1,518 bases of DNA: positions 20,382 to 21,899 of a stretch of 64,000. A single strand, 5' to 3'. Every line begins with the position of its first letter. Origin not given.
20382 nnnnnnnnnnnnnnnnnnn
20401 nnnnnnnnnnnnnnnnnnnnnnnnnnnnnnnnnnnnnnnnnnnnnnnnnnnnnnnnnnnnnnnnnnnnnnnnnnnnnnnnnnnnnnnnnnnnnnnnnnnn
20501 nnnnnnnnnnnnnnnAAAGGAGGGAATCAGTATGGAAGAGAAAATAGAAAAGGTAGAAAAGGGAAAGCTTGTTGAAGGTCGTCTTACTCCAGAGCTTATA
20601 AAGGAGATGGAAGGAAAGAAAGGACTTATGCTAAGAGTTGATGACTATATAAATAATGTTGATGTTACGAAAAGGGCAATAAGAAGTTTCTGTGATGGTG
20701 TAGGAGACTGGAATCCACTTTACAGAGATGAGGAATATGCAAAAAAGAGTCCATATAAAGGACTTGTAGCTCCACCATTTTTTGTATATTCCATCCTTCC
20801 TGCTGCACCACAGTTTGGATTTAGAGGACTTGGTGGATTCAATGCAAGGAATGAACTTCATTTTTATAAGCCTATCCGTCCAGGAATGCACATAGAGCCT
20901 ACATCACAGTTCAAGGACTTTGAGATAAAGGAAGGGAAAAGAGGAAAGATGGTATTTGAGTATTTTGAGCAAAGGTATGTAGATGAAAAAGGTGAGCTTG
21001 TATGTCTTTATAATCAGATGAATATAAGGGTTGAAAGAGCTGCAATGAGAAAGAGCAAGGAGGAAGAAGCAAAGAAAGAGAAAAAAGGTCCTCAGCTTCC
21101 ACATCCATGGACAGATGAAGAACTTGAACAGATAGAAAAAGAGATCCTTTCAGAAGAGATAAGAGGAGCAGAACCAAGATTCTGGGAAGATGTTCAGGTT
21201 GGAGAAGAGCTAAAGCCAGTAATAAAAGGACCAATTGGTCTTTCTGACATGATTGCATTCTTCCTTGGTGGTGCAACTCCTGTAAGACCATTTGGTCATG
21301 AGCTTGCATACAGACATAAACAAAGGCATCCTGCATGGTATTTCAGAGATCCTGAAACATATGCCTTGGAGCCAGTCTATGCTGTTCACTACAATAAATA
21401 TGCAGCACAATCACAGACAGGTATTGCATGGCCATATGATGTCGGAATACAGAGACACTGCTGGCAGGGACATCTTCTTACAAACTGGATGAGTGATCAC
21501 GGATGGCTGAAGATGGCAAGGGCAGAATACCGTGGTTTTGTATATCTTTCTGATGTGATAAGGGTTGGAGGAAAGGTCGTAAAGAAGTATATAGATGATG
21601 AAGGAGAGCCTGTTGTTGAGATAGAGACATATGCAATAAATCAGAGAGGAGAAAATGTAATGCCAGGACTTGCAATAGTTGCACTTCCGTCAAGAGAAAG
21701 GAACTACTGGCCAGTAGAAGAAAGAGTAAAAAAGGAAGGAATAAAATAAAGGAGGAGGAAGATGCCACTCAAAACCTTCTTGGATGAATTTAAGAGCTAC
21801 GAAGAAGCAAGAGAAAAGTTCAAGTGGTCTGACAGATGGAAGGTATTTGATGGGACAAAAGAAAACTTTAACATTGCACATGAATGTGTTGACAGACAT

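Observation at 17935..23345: CoA-cycling enzyme set (two family-III CoA-transferases + double-hotdog protein + AMP-forming ligase) with no assignable substrate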

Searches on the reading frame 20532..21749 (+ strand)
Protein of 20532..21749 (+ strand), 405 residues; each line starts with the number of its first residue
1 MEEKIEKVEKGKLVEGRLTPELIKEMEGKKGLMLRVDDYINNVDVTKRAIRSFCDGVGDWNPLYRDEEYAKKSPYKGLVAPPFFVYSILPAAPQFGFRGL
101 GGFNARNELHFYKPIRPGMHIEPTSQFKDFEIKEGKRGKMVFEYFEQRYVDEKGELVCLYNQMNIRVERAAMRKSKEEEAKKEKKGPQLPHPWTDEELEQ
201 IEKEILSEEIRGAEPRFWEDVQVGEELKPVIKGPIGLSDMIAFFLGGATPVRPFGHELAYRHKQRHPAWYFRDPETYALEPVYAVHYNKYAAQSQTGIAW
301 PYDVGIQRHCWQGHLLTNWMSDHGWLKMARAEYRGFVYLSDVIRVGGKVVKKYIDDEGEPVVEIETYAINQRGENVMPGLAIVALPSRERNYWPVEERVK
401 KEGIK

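Call 3: search_protein_families(library=pfam, proteins=[window:20532-21749:+])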
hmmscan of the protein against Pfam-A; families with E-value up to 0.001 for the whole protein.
window:20532-21749:+ (405 aa): 2 families
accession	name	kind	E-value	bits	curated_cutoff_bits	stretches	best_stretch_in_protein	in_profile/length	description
PF13452.11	FAS1_DH_region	-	1.2e-19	71.2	22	1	43-158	12-130/132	FAS1-like, dehydratase domain region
PF01575.25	MaoC_dehydratas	-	1.1e-07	31.9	27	1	41-131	14-105/123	MaoC like domain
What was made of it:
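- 20532..21749 (+): HD1: 405-aa double-hotdog MaoC-superfamily protein, orthologue of ORM2a 'Magic' protein WAC08367.1. Pfam PF13452 and PF01575 in the N-terminal half (call 3).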

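Call 5: search_protein_families(library=ncbifam, proteins=[window:20532-21749:+], max_evalue=0.01)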
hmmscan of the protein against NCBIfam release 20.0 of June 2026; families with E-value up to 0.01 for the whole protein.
window:20532-21749:+ (405 aa): 3 families
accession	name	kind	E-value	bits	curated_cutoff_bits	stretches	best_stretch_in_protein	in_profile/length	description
NF006045.0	PRK08190.1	subfamily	3.5e-07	29.4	282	1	45-158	26-133/467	bifunctional enoyl-CoA hydratase/phosphate acetyltransferase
NF040624.1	HadA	equivalog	1.4e-06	28.6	180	1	35-86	6-54/144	(3R)-hydroxyacyl-ACP dehydratase subunit HadA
NF040620.1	fused_HadA_HadB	exception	1.2e-05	24.9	350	1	43-88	11-56/329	fused (3R)-hydroxyacyl-ACP dehydratase subunits HadA/HadB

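Call 9: search_solved_structures(query=window:20532-21749:+, max_evalue=0.01)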
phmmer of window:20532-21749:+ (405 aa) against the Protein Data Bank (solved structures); distinct sequences matched with E-value up to 0.01: 3.
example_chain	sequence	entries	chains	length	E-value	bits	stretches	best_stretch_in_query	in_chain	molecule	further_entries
7aih_BG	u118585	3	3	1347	1.8e-07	33.7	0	258-297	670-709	mL100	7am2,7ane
1q6w_A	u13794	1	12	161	0.0063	18.7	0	336-381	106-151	monoamine oxidase regulatory protein, putative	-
5cpg_A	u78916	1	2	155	0.0075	18.4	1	44-165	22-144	(R)-specific enoyl-CoA hydratase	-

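Call 11: find_homologous_proteins(query=window:20532-21749:+)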
Query window:20532-21749:+ (405 aa): 1094 proteins with E <= 0.001 among 6187 candidates; the best 120 are listed.
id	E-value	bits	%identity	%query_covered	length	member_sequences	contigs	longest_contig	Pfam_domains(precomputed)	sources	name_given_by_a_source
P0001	5.5e-254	861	91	98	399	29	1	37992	PF13452.12,PF01575.26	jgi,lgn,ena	-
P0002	2.2e-230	783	82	98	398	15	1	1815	PF13452.12,PF01575.26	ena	-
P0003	2.0e-213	727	78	97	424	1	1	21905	PF13452.12,PF01575.26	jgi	-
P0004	7.6e-206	702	74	98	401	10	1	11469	PF13452.12,PF01575.26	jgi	-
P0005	7.3e-205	699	73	97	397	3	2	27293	PF13452.12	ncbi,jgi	jgi:acyl dehydratase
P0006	2.5e-178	611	65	96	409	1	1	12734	PF13452.12,PF01575.26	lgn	-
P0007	2.9e-139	483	56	96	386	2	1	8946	PF13452.12,PF01575.26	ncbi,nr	ncbi:MAG: MaoC family dehydratase N-terminal domain-containing protein [Deltaproteobacteria bacteriu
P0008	9.8e-138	478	55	96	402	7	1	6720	PF13452.12,PF01575.26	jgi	-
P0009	5.0e-137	475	53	97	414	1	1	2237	PF13452.12,PF01575.26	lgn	-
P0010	6.8e-137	475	53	97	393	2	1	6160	PF13452.12,PF01575.26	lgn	-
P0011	1.7e-136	474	55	96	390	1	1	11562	PF13452.12,PF01575.26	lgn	-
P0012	6.8e-136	472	55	95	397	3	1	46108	PF13452.12,PF01575.26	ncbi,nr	ncbi:acyl dehydratase [Candidatus Micrarchaeota archaeon]|nr:MAG: acyl dehydratase [Candidatus Micra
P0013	3.1e-135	469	55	95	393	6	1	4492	PF13452.12,PF01575.26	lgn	-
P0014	8.1e-135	468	54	97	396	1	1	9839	PF13452.12,PF01575.26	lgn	-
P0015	8.8e-135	468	54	96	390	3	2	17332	PF13452.12,PF01575.26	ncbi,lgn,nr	ncbi:MAG: MaoC family dehydratase N-terminal domain-containing protein [Thermodesulfobacteriota bact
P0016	1.4e-134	467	53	96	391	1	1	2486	PF13452.12,PF01575.26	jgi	-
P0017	6.7e-134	465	54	97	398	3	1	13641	PF13452.12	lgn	-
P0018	1.0e-133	464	54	99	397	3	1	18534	PF13452.12,PF01575.26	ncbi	-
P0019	1.4e-133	464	54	96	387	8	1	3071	PF13452.12,PF01575.26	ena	-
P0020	6.3e-133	462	53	97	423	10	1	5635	PF13452.12,PF01575.26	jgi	-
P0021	3.7e-132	459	55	97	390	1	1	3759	PF13452.12,PF01575.26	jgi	jgi:acyl dehydratase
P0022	4.4e-132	459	52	99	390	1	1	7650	PF13452.12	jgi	-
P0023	5.1e-132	459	54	97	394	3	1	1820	PF13452.12,PF01575.26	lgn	-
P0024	5.6e-132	459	53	99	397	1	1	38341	PF13452.12,PF01575.26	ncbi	-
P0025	7.1e-132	458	52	98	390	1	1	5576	PF13452.12,PF01575.26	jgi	-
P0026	1.3e-131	458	54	96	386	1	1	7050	PF13452.12,PF01575.26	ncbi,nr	ncbi:MAG: hypothetical protein AUJ48_00320 [Deltaproteobacteria bacterium CG1_02_45_11]|nr:MAG: hypo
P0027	1.4e-131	457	55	98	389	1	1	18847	PF13452.12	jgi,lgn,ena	-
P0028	2.6e-131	457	51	98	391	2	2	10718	PF13452.12,PF01575.26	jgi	-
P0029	2.6e-131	457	54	96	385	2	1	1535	PF13452.12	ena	-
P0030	3.8e-131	456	52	97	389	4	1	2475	PF13452.12,PF01575.26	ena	-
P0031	5.8e-131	455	54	96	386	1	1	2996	PF13452.12,PF01575.26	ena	-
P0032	6.4e-131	455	54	98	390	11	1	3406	PF13452.12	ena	-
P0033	6.8e-131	455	52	99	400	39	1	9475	PF13452.12,PF01575.26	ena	-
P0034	1.5e-130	454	53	96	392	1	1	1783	PF13452.12,PF01575.26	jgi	jgi:acyl dehydratase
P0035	2.0e-130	454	52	97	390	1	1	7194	PF13452.12,PF01575.26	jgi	-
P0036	4.1e-130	453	53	96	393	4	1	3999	PF13452.12,PF01575.26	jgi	jgi:acyl dehydratase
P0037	6.9e-130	452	52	99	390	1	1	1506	PF13452.12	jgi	-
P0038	7.5e-130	452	53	96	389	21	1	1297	PF13452.12,PF01575.26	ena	-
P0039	1.3e-129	451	53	96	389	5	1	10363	PF13452.12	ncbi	-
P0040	2.5e-129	450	53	96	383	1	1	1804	PF13452.12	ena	-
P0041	3.3e-129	450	51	97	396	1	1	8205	PF13452.12,PF01575.26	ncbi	ncbi:MaoC family dehydratase N-terminal domain-containing protein [Chloroflexota bacterium]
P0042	4.5e-129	449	52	98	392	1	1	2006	PF13452.12,PF01575.26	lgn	-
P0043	9.1e-129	448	51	97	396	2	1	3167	PF13452.12,PF01575.26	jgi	jgi:acyl dehydratase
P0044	1.3e-128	448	54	96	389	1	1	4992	PF13452.12,PF01575.26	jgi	jgi:acyl dehydratase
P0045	2.0e-128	447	52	97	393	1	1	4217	PF13452.12,PF01575.26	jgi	-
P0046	2.2e-128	447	51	96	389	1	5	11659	PF13452.12,PF01575.26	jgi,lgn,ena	-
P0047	3.0e-128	446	51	96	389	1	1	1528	PF13452.12,PF01575.26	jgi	jgi:acyl dehydratase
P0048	8.8e-128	445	52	97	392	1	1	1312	PF13452.12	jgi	jgi:acyl dehydratase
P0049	1.0e-127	445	52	95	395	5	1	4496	PF13452.12,PF01575.26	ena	-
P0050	2.1e-127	444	51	98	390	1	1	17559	PF13452.12,PF01575.26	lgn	-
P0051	3.2e-127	443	52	96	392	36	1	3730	PF13452.12,PF01575.26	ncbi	-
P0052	3.7e-127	443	51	98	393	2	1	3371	PF13452.12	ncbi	-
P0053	5.7e-127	442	51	98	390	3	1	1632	PF13452.12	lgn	-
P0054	7.2e-127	442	51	98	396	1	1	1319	PF13452.12,PF01575.26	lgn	-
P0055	7.5e-127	442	53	97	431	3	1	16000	PF13452.12,PF01575.26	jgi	jgi:acyl dehydratase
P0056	7.5e-127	442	51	97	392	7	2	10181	PF13452.12,PF01575.26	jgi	jgi:acyl dehydratase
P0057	2.5e-126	440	52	97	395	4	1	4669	PF13452.12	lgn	-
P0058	2.7e-126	440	52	98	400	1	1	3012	PF13452.12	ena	-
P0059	4.3e-126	439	50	97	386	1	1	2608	PF13452.12,PF01575.26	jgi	jgi:acyl dehydratase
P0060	4.4e-126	439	53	96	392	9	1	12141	PF13452.12,PF01575.26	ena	-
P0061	4.5e-126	439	52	96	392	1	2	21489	PF13452.12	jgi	jgi:acyl dehydratase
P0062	4.8e-126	439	51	97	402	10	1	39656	PF13452.12,PF01575.26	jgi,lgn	-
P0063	5.0e-126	439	50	97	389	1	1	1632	PF13452.12,PF01575.26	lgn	-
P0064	7.2e-126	439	53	97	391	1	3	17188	PF13452.12,PF01575.26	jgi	-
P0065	7.6e-126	439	52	97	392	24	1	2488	PF13452.12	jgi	jgi:acyl dehydratase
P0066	8.5e-126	438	52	98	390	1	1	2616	PF13452.12,PF01575.26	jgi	-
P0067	9.1e-126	438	50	99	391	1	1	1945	PF13452.12,PF01575.26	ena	-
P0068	1.3e-125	438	51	99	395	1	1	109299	PF13452.12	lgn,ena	-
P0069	1.8e-125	437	51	97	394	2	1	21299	PF13452.12,PF01575.26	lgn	-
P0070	1.9e-125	437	50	98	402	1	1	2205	PF13452.12,PF01575.26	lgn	-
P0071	2.3e-125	437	53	95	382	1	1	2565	PF13452.12,PF01575.26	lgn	-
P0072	5.1e-125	436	50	97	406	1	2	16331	PF13452.12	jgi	jgi:acyl dehydratase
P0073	5.2e-125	436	51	99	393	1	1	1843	PF13452.12,PF01575.26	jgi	jgi:acyl dehydratase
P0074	9.5e-125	435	50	98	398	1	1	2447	PF13452.12,PF01575.26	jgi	jgi:acyl dehydratase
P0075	1.8e-124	434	51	97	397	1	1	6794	PF13452.12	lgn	-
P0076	1.8e-124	434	50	97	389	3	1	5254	PF13452.12,PF01575.26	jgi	jgi:acyl dehydratase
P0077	1.8e-124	434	51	97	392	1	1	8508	PF13452.12,PF01575.26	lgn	-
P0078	2.4e-124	434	51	97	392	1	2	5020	PF13452.12,PF01575.26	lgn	-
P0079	2.9e-124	433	50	98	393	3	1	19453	PF13452.12,PF01575.26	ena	-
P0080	3.1e-124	433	53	97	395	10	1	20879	PF13452.12,PF01575.26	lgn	-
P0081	3.7e-124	433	50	97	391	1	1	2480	PF13452.12,PF01575.26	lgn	-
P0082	4.1e-124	433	52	97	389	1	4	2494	PF13452.12,PF01575.26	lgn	-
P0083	4.3e-124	433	51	96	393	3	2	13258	PF13452.12,PF01575.26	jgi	jgi:acyl dehydratase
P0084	7.4e-124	432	52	97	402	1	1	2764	PF13452.12,PF01575.26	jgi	jgi:acyl dehydratase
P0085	8.3e-124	432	52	97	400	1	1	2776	PF13452.12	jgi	jgi:acyl dehydratase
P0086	8.6e-124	432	51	97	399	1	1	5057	PF13452.12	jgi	jgi:acyl dehydratase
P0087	1.0e-123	432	50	97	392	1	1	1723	PF13452.12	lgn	-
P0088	1.0e-123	432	50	97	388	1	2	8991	PF13452.12,PF01575.26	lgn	-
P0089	1.0e-123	432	50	97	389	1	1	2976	PF13452.12,PF01575.26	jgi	jgi:acyl dehydratase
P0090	1.0e-123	432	49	98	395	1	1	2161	PF13452.12,PF01575.26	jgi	jgi:acyl dehydratase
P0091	1.1e-123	431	50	97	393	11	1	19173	PF13452.12,PF01575.26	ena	-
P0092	1.3e-123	431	51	97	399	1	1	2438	PF13452.12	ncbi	-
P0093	1.3e-123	431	51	97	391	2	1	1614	PF13452.12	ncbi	-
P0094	1.3e-123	431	51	97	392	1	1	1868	PF13452.12,PF01575.26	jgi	-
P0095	1.5e-123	431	52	97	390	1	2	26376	PF13452.12,PF01575.26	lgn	-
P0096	1.9e-123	431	51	96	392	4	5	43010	PF13452.12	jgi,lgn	-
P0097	2.2e-123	430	52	96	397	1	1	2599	PF13452.12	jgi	jgi:hypothetical protein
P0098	2.4e-123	430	51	98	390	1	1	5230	PF13452.12,PF01575.26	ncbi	-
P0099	2.4e-123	430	50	97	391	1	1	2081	PF13452.12,PF01575.26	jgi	jgi:acyl dehydratase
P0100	2.9e-123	430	51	98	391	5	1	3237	PF13452.12,PF01575.26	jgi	jgi:acyl dehydratase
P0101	3.1e-123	430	52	96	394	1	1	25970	PF13452.12,PF01575.26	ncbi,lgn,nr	ncbi:MAG: MaoC family dehydratase N-terminal domain-containing protein [Desulfobacterales bacterium]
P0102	3.3e-123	430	50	97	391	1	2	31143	PF13452.12,PF01575.26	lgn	-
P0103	4.5e-123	429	50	97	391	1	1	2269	PF13452.12,PF01575.26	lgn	-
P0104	4.5e-123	429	51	98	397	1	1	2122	PF13452.12,PF01575.26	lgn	-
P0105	4.9e-123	429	51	97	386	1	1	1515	PF13452.12,PF01575.26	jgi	-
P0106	5.6e-123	429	51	97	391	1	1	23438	PF13452.12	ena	-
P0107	6.5e-123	429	50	95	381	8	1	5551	PF13452.12,PF01575.26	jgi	jgi:acyl dehydratase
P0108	6.7e-123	429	52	96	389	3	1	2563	PF13452.12,PF01575.26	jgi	-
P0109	8.2e-123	429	51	97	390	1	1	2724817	PF13452.12,PF01575.26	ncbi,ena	-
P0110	8.7e-123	428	50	99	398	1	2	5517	PF13452.12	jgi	-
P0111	9.1e-123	428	50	96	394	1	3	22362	PF13452.12,PF01575.26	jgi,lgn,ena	jgi:acyl dehydratase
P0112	1.0e-122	428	51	98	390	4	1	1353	PF13452.12,PF01575.26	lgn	-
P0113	1.1e-122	428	50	98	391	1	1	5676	PF13452.12,PF01575.26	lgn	-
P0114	1.1e-122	428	51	97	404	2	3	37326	PF13452.12,PF01575.26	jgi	jgi:acyl dehydratase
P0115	1.6e-122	428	49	97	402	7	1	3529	PF13452.12,PF01575.26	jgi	-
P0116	2.0e-122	427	51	97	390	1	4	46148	PF13452.12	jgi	jgi:acyl dehydratase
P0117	2.1e-122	427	52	97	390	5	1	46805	PF13452.12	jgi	-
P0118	2.1e-122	427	49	98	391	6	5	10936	PF13452.12,PF01575.26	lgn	-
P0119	2.6e-122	427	50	97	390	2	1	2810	PF13452.12,PF01575.26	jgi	-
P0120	2.6e-122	427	50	97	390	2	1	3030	PF13452.12,PF01575.26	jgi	jgi:acyl dehydratase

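Call 12: find_encoding_contigs(protein=P0109, flank=10000, max_places=2)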
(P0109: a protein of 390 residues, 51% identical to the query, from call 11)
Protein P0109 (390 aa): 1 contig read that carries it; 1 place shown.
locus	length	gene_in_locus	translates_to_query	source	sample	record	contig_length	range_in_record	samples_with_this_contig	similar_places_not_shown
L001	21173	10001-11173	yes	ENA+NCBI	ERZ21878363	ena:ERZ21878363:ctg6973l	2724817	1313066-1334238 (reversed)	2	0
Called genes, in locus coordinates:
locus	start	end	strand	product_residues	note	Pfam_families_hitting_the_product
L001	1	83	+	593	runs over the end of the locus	PF24696:UGSC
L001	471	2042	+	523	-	PF00501:AMP-binding, PF13193:AMP-binding_C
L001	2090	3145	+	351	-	PF00701:DHDPS (weak)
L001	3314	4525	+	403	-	PF02515:CoA_transf_3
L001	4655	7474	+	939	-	PF00111:Fer2, PF01799:Fer2_2, PF01315:Ald_Xan_dh_C, PF02738:MoCoBD_1, PF20256:MoCoBD_2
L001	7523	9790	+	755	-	PF14691:Fer4_20, PF07992:Pyr_redox_2 (weak), PF01266:DAO (faint), PF01593:Amino_oxidase (weak), PF13450:NAD_binding_8, PF13183:Fer4_8 (weak), PF13534:Fer4_17, PF02754:CCG (weak)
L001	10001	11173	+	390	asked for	PF01575:MaoC_dehydratas (weak), PF13452:FAS1_DH_region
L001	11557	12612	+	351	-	PF00701:DHDPS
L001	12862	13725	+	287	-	PF19799:DUF6282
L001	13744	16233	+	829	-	PF02901:PFL-like, PF01228:Gly_radical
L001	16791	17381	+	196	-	PF04055:Radical_SAM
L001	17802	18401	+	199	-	PF00440:TetR_N, PF17932:TetR_C_24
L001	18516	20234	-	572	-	PF00111:Fer2, PF17651:Raco_middle, PF14574:RACo_C_ter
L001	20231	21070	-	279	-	PF00941:FAD_binding_5, PF03450:CO_deh_flav_C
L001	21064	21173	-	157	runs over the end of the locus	PF00111:Fer2, PF01799:Fer2_2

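Call 13: find_encoding_contigs(protein=P0001, flank=10000, max_places=2)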
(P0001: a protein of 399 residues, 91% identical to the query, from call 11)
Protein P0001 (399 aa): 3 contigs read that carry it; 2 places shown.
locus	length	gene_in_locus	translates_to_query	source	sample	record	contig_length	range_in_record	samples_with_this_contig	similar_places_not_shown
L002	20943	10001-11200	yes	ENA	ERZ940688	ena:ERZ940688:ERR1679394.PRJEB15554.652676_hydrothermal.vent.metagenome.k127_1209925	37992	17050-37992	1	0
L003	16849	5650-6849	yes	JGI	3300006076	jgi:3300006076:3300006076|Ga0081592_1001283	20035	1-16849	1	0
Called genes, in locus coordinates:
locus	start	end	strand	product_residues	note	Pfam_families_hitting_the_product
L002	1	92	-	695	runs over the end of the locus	PF02465:FliD_N, PF07195:FliD_C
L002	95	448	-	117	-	PF03646:FlaG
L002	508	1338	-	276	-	PF00669:Flagellin_N, PF00700:Flagellin_C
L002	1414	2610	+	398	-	PF02771:Acyl-CoA_dh_N, PF02770:Acyl-CoA_dh_M, PF00441:Acyl-CoA_dh_1, PF08028:Acyl-CoA_dh_2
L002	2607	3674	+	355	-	-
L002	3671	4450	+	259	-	PF00378:ECH_1, PF16113:ECH_2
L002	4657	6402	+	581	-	PF02665:Nitrate_red_gam (faint), PF12838:Fer4_7 (weak), PF13183:Fer4_8, PF13534:Fer4_17 (weak), PF13183:Fer4_8, PF13187:Fer4_9, PF13237:Fer4_10, PF13534:Fer4_17 (weak), +4 more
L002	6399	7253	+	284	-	PF02754:CCG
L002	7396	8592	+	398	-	PF02515:CoA_transf_3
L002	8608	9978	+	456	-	PF02515:CoA_transf_3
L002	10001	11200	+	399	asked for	PF01575:MaoC_dehydratas (weak), PF13452:FAS1_DH_region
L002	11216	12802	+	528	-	PF00501:AMP-binding, PF13193:AMP-binding_C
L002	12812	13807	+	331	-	PF14870:PSII_BNR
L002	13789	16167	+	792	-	PF03176:MMPL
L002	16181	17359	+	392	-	PF01575:MaoC_dehydratas (faint), PF13452:FAS1_DH_region (weak)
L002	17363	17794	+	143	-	-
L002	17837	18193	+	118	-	-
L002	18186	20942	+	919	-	?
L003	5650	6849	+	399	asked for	PF01575:MaoC_dehydratas (weak), PF13452:FAS1_DH_region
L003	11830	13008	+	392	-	PF01575:MaoC_dehydratas (faint), PF13452:FAS1_DH_region (weak)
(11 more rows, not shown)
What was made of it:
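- The 91% relative has ACAD, ECH and a DsrMK-like oxidoreductase directly upstream (call 13).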

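Call 16: find_related_loci(query=A1, collection=genome_contigs, flank=10000)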
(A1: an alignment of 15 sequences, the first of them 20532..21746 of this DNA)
Query A1 (405 aa) in genome_contigs; peptide patterns used: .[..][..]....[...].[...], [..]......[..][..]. (x = any residue, [..] = any of these).
600 stretches matched a pattern (row limit reached: there are more); 552 encode a relative of the query (tblastn E <= 1e-3); the best 80 are kept; 79 distinct loci.
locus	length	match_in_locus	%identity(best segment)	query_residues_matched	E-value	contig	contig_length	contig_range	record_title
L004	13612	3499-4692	88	3-400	0e+0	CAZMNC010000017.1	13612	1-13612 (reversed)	MAG TPA_asm: uncultured Desulfobacterales bacterium isolate binchicken_co219_457 genome assembly, contig: k141_1512020,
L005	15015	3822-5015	82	5-400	0e+0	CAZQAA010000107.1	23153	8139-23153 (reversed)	MAG TPA_asm: uncultured Desulfobacterales bacterium isolate binchicken_co219_409 genome assembly, contig: k141_112724, w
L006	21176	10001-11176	81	8-396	0e+0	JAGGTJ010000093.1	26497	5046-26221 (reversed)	MAG: Deltaproteobacteria bacterium isolate AUK045 PB_MANV_045_c_000000000069, whole genome shotgun sequence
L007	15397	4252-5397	54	12-399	1e-138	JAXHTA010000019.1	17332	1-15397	MAG: Thermodesulfobacteriota bacterium isolate MAG12_tar_biofilm MAG12_19, whole genome shotgun sequence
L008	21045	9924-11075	51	9-400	2e-122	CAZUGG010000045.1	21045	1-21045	MAG TPA_asm: uncultured Dehalococcoidia bacterium isolate SRP092796_co1_655 genome assembly, contig: k141_1485106, whole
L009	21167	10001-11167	49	6-398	8e-122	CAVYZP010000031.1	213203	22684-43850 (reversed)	MAG: uncultured Chloroflexia bacterium isolate MFD02138.bin.3.55 genome assembly, contig: contig_1546, whole genome shot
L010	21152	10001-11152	49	15-403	2e-121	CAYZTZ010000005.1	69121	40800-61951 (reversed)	MAG TPA_asm: uncultured Acidobacteriota bacterium isolate binchicken_co274_439 genome assembly, contig: NODE_1029_length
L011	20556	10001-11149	51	11-401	3e-121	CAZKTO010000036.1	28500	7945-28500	MAG TPA_asm: uncultured Dehalococcoidia bacterium isolate SRP119689_co1_48 genome assembly, contig: NODE_2058_length_285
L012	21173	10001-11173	48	7-402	2e-120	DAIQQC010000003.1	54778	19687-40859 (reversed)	MAG TPA_asm: Dehalococcoidales bacterium isolate CTOTU25594 NODE_49_length_54778_cov_12.153318, whole genome shotgun seq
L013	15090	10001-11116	50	12-388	7e-119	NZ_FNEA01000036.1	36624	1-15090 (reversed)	Paracoccus denitrificans strain DSM 413, whole genome shotgun sequence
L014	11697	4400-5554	51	10-399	2e-118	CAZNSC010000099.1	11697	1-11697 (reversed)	MAG TPA_asm: uncultured Dehalococcoidales bacterium isolate binchicken_co294_13 genome assembly, contig: NODE_5197_lengt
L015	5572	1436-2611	49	2-399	9e-119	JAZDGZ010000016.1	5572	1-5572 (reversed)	MAG: Pseudomonadota bacterium isolate MEGAHIT-group-0.292 k141_6392058, whole genome shotgun sequence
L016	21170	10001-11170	48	1-400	3e-118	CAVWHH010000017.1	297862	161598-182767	MAG: uncultured delta proteobacterium isolate MFD01476.bin.1.214 genome assembly, contig: contig_21127, whole genome sho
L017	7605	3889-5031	49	11-399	9e-117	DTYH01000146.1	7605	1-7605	MAG TPA_asm: Desulfobacterales bacterium isolate UWMA-0216 k99_2287505, whole genome shotgun sequence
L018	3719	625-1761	48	13-399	4e-119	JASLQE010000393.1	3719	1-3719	MAG: Dehalococcoidia bacterium isolate Arabian11_MAG_76 c_000002484350, whole genome shotgun sequence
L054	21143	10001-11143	37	3-391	3e-71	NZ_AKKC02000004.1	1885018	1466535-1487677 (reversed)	Rhizobium sp. CF080 ctg13, whole genome shotgun sequence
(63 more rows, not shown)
